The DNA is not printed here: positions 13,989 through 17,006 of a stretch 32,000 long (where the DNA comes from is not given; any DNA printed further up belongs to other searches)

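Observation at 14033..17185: tRNA-Leu-bounded 3.1-kb islet whose only cargo is an SF1 helicase fused to a Vsr/DUF2726-type nuclease (candidate single-gene defence module)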

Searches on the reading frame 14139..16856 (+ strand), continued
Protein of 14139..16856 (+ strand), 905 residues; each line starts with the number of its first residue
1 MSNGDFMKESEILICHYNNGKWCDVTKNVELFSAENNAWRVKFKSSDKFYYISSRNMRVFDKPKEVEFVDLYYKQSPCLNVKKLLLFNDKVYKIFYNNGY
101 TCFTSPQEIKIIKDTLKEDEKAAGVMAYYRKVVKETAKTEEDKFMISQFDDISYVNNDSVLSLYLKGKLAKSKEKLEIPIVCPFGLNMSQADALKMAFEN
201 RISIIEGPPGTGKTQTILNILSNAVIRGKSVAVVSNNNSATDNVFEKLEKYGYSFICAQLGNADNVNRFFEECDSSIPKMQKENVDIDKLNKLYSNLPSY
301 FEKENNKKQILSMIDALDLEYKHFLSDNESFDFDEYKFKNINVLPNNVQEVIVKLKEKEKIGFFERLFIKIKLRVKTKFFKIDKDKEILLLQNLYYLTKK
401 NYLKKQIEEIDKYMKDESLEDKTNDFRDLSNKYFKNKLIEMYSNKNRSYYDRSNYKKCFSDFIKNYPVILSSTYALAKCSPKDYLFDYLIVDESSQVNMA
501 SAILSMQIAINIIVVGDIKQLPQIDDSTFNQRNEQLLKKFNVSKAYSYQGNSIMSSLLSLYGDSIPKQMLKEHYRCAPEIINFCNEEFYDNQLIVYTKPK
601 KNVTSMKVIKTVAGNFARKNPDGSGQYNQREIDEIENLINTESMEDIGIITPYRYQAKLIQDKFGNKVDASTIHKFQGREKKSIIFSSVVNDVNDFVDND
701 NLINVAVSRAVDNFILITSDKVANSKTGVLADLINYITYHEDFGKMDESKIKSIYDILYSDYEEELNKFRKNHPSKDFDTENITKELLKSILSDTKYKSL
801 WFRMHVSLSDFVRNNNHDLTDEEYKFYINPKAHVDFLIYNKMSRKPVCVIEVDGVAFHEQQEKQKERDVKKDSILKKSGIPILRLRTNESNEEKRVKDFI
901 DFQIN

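Call 75: get_annotated_region(hit=H1, flank=8000)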
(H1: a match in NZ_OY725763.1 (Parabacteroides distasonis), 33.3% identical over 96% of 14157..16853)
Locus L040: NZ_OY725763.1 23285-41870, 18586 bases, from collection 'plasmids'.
description: Parabacteroides distasonis strain Parabacteroides distasonis TSDC17.2-1.1 plasmid 18, complete sequence
organism: Parabacteroides distasonis (NCBI taxid 823)
taxonomy: Bacteria; Bacteroidota; Bacteroidia; Bacteroidales; Tannerellaceae; Parabacteroides; Parabacteroides distasonis
host: -; source: -; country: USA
typing (MOB-suite, as given by PLSDB): non-mobilizable
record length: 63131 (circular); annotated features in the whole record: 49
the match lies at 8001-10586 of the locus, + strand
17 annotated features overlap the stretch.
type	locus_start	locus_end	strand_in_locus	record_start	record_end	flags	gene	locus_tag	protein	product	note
CDS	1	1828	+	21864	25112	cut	-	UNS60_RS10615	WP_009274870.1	SNF2-related protein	-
CDS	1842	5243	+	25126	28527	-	-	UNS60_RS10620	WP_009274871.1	N-6 DNA methylase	GO:0006304 - DNA modification [Evidence IEA]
CDS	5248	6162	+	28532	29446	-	-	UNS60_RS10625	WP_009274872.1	hypothetical protein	-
CDS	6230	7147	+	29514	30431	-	-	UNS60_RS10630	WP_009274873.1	toll/interleukin-1 receptor domain-containing protein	GO:0007165 - signal transduction [Evidence IEA]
CDS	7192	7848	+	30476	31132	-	-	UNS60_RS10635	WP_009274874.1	hypothetical protein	-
CDS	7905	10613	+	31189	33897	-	-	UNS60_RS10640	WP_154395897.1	AAA domain-containing protein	-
CDS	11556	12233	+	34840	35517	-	-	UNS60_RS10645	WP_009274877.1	FadR/GntR family transcriptional regulator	-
CDS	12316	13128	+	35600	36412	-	-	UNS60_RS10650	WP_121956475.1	cache domain-containing protein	-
CDS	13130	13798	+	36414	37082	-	-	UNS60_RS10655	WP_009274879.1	DNA-3-methyladenine glycosylase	-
CDS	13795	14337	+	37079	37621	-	-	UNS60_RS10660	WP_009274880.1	methylated-DNA--[protein]-cysteine S-methyltransferase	GO:0006281 - DNA repair [Evidence IEA]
CDS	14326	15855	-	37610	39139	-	-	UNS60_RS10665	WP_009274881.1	hypothetical protein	-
CDS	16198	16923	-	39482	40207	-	-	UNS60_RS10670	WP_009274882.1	hypothetical protein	-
CDS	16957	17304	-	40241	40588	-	-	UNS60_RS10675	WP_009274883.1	hypothetical protein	-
CDS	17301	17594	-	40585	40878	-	-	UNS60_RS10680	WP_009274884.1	hypothetical protein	-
CDS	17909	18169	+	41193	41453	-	-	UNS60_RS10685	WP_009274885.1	hypothetical protein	-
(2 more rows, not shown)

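Call 76: search_protein_families(library=padloc, proteins=[L039:9001-11166:+, L039:8489-9001:+, L040:7905-10610:+, L040:7192-7845:+], max_evalue=0.001)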
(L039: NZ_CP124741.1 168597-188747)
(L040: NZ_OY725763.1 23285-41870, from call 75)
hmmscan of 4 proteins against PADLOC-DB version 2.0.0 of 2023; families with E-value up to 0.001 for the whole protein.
L039:9001-11166:+ (722 aa): 19 families
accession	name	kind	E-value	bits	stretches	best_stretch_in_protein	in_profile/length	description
PDLC03920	MkoA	-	5.5e-44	148.8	1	7-558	616-1100/1112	-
PDLC03924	MkoC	-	1e-40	137.8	2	264-548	619-956/1136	-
PDLC05009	PDC-S37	-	2.4e-37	126.4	2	10-143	297-429/1550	-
PDLC03921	MkoA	-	1.6e-27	93.7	3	7-157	1027-1188/1607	-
PDLC02194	Hhe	-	7.4e-17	57.9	2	10-89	429-508/1911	-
PDLC04140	mad8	-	7.5e-08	30.2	1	14-126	19-115/314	mads_8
PDLC02895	DpdJ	-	4.3e-07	25.1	1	459-536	373-452/2112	DpdJ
PDLC01734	typeIV_RecD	-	2.5e-06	24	1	7-56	340-389/763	RecD_0_IVD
PDLC05066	PDC-S68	-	3.1e-06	23.5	1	9-49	581-621/1202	-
PDLC05064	PDC-S68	-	3.5e-06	23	0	16-62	695-741/1273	-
PDLC02350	AbiO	-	8.7e-06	22.7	1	7-59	179-230/468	AbiO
PDLC00117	GajB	-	2.7e-05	20.9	0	8-71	17-81/604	UrvD helicase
PDLC00112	GajB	-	7.2e-05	19.6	0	26-72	23-72/581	UrvD helicase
PDLC00104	GajB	-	8.3e-05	19.5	0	482-538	508-565/574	UrvD helicase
PDLC05065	PDC-S68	-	0.00011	18.1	0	11-55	610-654/1221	-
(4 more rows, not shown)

L039:8489-9001:+ (171 aa): 0 families

L040:7905-10610:+ (902 aa): 19 families
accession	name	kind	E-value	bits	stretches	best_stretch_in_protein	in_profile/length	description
PDLC03920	MkoA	-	8.2e-61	204.5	1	140-722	563-1077/1112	-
PDLC03924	MkoC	-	7.2e-50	168.1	2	455-729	620-952/1136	-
PDLC05009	PDC-S37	-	1.1e-44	150.7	2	167-273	273-380/1550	-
PDLC03921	MkoA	-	1.2e-40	137.2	2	489-741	1293-1590/1607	-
PDLC02194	Hhe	-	4.6e-23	78.5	2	489-636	1377-1518/1911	-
PDLC02895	DpdJ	-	2.8e-09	32.4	0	491-602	191-291/2112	DpdJ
PDLC05064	PDC-S68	-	6.5e-08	28.7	0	197-242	695-740/1273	-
PDLC01734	typeIV_RecD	-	1.6e-07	28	0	190-243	342-395/763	RecD_0_IVD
PDLC04173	GajB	-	2.5e-07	28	1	199-323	6-127/471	-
PDLC03802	RTasHel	-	9.7e-07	26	0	660-726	603-658/675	DRT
PDLC04140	mad8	-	9.8e-07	26.6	1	203-336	28-125/314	mads_8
PDLC01148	RecD_like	-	1e-05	22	0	658-722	623-683/719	RecD/Tra ATPase fused to N-terminal HHH domain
PDLC00117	GajB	-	4e-05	20.3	0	191-252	19-81/604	UrvD helicase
PDLC02350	AbiO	-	7.5e-05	19.7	1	191-252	182-240/468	AbiO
PDLC00119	GajB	-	7.6e-05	19.8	0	655-733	471-557/565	UrvD helicase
PDLC02372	Nhi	-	8.7e-05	19.3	0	202-257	199-251/470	-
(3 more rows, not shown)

L040:7192-7845:+ (218 aa): 0 families

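Call 77: predict_structure(alignment_id=A2)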
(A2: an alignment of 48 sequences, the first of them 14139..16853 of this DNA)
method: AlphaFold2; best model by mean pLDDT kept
length: 905 residues; sequences in the alignment: 48
mean_pLDDT: 89.3   pTM: 0.83
mean pLDDT of the five models: 89.3, 89.2, 87.9, 87.8, 86.9
residues with pLDDT >= 90: 520; 70-90: 366; 50-70: 15; < 50: 4
segments of 3 or more residues with pLDDT < 50: 1-4
pLDDT, mean of each block of 10 residues (from residue 1): 60 89 89 88 88 90 92 85 93 92 90 91 94 85 82 91 95 90 95 96 93 95 95 87 92 92 84 80 93 92 93 92 92 80 89 87 86 84 89 93 93 78 93 95 79 87 92 88 91 88 93 92 78 94 92 93 95 93 94 90 90 89 85 93 92 93 93 82 94 87 92 95 91 94 90 88 88 79 92 92 91 76 88 92 92 82 87 90 90 92 88
secondary structure, 60 per line:
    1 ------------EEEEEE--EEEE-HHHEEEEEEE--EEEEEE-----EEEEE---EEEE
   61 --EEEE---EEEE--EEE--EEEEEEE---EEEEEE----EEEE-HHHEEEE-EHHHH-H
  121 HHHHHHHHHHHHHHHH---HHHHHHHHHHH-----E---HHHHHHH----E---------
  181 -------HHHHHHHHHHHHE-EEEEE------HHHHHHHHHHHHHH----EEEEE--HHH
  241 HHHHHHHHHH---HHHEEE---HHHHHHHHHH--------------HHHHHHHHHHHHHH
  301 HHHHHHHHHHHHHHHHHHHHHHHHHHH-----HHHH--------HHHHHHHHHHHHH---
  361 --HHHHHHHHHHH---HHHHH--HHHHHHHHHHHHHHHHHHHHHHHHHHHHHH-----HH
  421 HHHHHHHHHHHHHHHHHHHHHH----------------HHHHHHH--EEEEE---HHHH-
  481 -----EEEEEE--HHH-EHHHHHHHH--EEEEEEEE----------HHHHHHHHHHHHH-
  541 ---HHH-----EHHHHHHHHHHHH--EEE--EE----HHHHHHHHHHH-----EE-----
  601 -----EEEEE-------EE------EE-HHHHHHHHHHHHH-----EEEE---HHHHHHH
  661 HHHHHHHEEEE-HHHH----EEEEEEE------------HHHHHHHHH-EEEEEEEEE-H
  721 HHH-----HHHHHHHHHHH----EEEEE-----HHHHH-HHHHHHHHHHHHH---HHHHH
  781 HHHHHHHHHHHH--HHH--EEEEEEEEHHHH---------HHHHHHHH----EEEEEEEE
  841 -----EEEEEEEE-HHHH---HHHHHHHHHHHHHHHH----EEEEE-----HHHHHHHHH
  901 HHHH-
elements in order (helices of 4 or more, strands of 3 or more residues): E13-18 E21-24 E29-35 E38-43 E49-53 E57-60 E63-66 E70-73 E76-78 E81-87 E91-96 E101-104 E109-112 H115-118 H120-136 H140-150 H160-166 H188-199 E202-206 H213-226 E231-235 H238-250 E257-259 H263-272 H287-327 H333-336 H345-357 H363-373 H377-381 H384-413 H419-442 H459-465 E468-472 H476-479 E486-491 H499-506 E509-516 H527-539 H553-564 E567-569 H578-588 E606-610 H629-641 E647-650 H654-667 E668-671 H673-676 E681-687 H700-708 E710-718 H720-723 H729-739 E744-748 H754-758 H760-772 H776-792 E800-807 H808-811 H821-828 E833-840 E846-853 H855-858 H862-877 E882-886 H892-904

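Call 79: fold_search(model_id=the predicted structure, library=pdb)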
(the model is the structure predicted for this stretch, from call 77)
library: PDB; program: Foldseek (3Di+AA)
matches with E <= 10: 1079; with E <= 0.001: 133
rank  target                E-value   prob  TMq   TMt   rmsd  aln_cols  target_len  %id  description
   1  4b3g_A                9.2e-22  1.00  0.37  0.53  23.6       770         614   16  crystal structure of Ighmbp2 helicase in complex with RNA (released 2012-09-26)
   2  8ftm_B                9.7e-22  1.00  0.37  0.45  34.3       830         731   15  Setx-ssRNA-ADP-SO4 complex (released 2023-10-25)
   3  2xzo_A                1.3e-21  1.00  0.37  0.52  26.8       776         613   17  Upf1 helicase - RNA complex (released 2011-03-30)
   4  4b3f                  1.7e-21  1.00  0.38  0.53  32.2       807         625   16  crystal structure of Ighmbp2 helicase (released 2012-09-26)
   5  2wjv_A                6.0e-21  1.00  0.38  0.45  28.3       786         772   16  Crystal structure of the complex between human nonsense mediated decay factors UPF1 and UPF2 (released 2009-07-07)
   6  4b3g_B                1.3e-20  1.00  0.40  0.58  28.5       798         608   16  crystal structure of Ighmbp2 helicase in complex with RNA (released 2012-09-26)
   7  8ftm_A                1.3e-20  1.00  0.37  0.46  34.4       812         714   15  Setx-ssRNA-ADP-SO4 complex (released 2023-10-25)
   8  2wjv_B                2.9e-20  1.00  0.38  0.44  29.8       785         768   16  Crystal structure of the complex between human nonsense mediated decay factors UPF1 and UPF2 (released 2009-07-07)
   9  9qwn_A                6.0e-20  1.00  0.38  0.43  27.3       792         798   16  Human UPF1 in complex with the histone stem loop RNA (released 2025-12-03)
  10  8rd3_A                8.2e-20  1.00  0.37  0.53  28.3       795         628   15  Crystal structure of Saccharomyces cerevisiae Nmd4 protein bound to Upf1 helicase domain (released 2024-08-14)
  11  2xzp                  1.2e-19  1.00  0.38  0.55  29.5       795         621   15  Upf1 helicase (released 2011-03-30)
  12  2xzl_A                1.8e-19  1.00  0.34  0.40  29.3       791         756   15  Upf1-RNA complex (released 2011-03-30)
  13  2gk6_A                2.1e-19  1.00  0.37  0.54  27.5       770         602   16  Structural and Functional insights into the human Upf1 helicase core (released 2007-01-09)
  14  2gk7                  1.1e-18  1.00  0.38  0.56  24.7       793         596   16  Structural and Functional insights into the human Upf1 helicase core (released 2007-01-09)
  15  9qdq_A                1.9e-18  1.00  0.36  0.40  27.9       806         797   16  Cryo-EM structure of Upf1-Nmd4-Ebs1 in complex with RNA (released 2025-10-22)
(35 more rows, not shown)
